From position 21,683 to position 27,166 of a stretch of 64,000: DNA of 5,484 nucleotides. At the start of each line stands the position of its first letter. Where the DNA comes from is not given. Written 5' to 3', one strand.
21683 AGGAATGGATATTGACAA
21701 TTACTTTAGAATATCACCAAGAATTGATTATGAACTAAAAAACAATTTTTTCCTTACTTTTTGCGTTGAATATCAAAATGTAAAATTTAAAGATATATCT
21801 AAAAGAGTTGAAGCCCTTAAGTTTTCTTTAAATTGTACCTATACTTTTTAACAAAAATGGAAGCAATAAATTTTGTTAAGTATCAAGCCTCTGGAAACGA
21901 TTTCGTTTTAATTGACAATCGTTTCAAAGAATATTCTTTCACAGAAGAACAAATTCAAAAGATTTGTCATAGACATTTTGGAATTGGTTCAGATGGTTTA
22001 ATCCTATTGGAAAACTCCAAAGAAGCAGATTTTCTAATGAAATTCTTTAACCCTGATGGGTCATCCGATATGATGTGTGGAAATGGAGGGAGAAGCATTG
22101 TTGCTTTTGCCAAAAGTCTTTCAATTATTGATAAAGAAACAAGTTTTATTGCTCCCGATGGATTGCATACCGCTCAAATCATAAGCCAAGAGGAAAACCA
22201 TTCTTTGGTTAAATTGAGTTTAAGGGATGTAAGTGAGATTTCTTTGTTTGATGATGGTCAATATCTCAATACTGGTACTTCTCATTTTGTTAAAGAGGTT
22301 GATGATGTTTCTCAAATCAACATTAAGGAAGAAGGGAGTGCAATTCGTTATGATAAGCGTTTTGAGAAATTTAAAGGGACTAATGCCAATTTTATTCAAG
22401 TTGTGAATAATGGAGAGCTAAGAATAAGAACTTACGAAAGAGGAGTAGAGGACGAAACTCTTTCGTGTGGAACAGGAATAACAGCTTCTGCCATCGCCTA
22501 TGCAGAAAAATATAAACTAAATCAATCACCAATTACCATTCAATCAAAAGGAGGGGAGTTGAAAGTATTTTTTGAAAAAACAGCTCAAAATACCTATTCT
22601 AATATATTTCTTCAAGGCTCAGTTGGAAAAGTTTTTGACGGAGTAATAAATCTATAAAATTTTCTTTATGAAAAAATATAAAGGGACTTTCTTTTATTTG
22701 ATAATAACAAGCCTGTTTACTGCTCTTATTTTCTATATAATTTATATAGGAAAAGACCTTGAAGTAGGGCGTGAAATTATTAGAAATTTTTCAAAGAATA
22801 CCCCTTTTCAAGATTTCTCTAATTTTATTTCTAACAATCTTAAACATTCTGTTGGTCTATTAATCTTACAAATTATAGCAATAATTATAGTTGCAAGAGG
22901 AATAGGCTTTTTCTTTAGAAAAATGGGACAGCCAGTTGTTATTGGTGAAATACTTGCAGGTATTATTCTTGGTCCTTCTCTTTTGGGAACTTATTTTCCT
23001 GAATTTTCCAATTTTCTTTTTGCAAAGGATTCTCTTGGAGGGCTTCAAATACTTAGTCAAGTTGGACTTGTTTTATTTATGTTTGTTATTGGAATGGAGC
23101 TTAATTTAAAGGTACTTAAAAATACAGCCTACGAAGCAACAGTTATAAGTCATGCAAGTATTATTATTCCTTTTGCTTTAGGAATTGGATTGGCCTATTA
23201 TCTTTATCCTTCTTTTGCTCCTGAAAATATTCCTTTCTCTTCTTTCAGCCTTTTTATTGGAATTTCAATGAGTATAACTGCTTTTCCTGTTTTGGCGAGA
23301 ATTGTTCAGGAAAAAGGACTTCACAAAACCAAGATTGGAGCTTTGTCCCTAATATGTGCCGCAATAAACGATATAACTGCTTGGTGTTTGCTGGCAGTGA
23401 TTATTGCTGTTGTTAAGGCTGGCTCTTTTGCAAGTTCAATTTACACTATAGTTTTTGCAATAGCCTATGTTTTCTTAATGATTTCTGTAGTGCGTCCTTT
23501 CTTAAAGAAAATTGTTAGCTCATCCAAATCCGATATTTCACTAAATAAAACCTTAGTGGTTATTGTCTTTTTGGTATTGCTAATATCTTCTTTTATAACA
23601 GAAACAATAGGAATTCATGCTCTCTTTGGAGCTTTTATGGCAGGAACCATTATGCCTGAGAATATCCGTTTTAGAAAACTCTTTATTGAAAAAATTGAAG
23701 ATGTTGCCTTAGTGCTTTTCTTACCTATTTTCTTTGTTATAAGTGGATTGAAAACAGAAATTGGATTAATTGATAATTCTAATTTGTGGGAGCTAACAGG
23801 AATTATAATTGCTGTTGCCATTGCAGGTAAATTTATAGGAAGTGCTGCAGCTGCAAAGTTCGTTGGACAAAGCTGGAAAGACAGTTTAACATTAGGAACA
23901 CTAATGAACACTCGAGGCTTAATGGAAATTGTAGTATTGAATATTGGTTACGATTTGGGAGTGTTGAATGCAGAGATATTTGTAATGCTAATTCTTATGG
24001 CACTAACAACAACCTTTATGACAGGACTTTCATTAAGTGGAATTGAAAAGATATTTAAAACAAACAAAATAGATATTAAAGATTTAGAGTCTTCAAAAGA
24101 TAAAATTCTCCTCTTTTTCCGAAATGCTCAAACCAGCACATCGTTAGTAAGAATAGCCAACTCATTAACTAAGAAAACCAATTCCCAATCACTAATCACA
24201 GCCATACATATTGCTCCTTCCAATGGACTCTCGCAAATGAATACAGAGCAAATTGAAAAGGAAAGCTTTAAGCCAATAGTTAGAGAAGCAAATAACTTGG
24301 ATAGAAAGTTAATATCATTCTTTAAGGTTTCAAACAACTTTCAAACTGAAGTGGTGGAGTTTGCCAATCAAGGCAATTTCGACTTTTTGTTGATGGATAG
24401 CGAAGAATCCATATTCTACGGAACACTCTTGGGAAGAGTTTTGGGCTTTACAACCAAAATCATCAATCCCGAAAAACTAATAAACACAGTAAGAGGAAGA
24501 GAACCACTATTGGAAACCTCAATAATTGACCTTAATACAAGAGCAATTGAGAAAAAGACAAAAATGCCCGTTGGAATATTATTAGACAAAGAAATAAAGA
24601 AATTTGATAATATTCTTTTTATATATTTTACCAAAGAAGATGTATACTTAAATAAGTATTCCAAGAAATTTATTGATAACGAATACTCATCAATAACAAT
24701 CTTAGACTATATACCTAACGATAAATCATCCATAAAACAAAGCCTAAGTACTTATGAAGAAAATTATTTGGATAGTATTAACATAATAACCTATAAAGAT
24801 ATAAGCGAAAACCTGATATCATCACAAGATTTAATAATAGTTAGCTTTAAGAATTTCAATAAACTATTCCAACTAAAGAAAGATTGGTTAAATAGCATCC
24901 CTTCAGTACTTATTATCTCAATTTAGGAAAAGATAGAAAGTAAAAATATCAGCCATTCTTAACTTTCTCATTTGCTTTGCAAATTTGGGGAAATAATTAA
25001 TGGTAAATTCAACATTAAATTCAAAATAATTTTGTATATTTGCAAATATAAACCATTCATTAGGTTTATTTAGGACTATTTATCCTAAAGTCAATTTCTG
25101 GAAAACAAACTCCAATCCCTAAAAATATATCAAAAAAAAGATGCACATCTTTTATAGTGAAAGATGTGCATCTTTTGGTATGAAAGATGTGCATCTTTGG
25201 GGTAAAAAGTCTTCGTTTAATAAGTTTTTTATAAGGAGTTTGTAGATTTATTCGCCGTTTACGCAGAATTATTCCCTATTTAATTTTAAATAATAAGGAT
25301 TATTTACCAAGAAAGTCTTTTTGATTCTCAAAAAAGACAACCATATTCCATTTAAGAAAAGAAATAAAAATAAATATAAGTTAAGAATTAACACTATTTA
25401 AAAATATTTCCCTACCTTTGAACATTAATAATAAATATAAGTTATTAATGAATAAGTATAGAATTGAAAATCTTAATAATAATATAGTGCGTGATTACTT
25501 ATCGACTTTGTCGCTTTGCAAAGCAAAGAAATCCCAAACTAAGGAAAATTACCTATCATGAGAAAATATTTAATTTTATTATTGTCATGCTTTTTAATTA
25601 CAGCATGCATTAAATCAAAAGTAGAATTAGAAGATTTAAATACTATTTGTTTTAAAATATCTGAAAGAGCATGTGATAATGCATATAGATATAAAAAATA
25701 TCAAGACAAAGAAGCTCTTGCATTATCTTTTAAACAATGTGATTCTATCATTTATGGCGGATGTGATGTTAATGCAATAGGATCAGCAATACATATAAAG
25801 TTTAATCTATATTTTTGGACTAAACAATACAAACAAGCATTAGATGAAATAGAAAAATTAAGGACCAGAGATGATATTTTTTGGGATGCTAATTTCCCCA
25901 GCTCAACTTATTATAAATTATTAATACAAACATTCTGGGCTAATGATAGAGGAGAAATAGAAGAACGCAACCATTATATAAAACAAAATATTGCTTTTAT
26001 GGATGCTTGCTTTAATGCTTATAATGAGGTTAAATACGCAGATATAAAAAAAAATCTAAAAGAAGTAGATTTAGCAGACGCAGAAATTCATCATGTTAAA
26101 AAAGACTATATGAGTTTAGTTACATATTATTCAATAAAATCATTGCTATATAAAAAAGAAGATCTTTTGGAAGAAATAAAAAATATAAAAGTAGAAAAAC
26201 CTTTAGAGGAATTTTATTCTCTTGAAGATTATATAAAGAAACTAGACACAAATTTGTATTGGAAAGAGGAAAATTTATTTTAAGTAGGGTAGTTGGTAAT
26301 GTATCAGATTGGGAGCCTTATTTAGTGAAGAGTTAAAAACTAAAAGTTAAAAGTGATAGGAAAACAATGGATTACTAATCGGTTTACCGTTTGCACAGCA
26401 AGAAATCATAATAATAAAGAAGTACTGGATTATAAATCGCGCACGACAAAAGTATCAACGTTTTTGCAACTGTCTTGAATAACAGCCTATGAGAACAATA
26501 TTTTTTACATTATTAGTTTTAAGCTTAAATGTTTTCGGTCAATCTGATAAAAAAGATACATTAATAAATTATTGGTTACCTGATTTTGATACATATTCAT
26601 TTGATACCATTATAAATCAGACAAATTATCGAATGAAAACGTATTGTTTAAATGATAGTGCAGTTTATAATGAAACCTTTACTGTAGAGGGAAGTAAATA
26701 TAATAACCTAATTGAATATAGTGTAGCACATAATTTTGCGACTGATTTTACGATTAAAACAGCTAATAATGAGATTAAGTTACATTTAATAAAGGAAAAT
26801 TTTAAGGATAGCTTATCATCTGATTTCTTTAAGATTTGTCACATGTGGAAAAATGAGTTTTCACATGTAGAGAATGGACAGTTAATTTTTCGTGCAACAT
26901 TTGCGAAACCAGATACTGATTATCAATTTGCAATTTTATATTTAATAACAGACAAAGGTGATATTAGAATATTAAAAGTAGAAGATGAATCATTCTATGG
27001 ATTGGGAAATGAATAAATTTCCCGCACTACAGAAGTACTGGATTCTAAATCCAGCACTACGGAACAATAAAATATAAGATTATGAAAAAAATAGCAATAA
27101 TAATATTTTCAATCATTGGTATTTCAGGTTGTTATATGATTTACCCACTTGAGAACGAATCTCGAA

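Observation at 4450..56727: Dispersed family of intergenic arrays of locus-specific short palindromes phased at about 22 bp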

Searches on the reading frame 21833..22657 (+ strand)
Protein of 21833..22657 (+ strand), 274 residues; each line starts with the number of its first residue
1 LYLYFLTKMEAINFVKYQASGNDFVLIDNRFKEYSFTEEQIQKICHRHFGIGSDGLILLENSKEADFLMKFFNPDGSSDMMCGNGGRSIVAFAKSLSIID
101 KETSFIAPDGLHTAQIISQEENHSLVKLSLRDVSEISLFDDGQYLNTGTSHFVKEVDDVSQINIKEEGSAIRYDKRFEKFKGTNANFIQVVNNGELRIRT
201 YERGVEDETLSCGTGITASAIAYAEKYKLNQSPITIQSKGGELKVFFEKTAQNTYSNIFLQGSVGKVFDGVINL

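Call 39: search_protein_families(library=pfam, max_evalue=0.0001, proteins=[window:21833-22657:+])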
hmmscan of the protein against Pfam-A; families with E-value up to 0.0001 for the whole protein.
window:21833-22657:+ (274 aa): 1 family
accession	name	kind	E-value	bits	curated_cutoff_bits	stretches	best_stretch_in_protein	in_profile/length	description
PF01678.24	DAP_epimerase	-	4e-42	143.6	34.7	2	14-122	1-110/121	Diaminopimelate epimerase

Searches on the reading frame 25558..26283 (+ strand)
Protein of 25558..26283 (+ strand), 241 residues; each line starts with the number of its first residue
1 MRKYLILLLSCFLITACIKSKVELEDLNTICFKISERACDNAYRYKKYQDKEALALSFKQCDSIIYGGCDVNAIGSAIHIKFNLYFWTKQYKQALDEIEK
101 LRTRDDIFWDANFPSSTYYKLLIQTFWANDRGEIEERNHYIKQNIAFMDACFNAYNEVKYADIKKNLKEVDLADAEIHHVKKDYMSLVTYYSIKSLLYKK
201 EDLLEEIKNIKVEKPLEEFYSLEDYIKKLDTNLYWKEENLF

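Call 13: search_protein_families(library=pfam, proteins=[window:25558-26283:+])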
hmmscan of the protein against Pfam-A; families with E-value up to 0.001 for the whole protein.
window:25558-26283:+ (241 aa): 0 families

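Call 38: search_protein_families(library=pfam, max_evalue=0.5, proteins=[window:25558-26283:+])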
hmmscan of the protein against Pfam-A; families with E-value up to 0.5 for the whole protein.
window:25558-26283:+ (241 aa): 1 family
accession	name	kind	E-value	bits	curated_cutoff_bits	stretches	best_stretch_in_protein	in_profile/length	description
PF25802.1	WWC1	-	0.23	11.9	27.8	0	196-234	48-87/135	WWC1-like, helical hairpin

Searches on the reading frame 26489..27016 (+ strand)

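Call 22: search_protein_families(library=pfam, max_evalue=0.00001, proteins=[window:26489-27016:+])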
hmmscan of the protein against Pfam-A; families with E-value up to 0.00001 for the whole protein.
window:26489-27016:+ (175 aa): 0 families

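Call 38: search_protein_families(library=pfam, max_evalue=0.5, proteins=[window:26489-27016:+])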
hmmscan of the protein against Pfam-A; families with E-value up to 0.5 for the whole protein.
window:26489-27016:+ (175 aa): 2 families
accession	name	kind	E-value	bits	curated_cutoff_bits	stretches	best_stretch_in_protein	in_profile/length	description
PF15889.10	DUF4738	-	0.00016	22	23.9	1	58-161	51-146/146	Domain of unknown function (DUF4738)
PF06687.17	SUR7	-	0.24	11.4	29.6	1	5-111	10-101/201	SUR7/PalI family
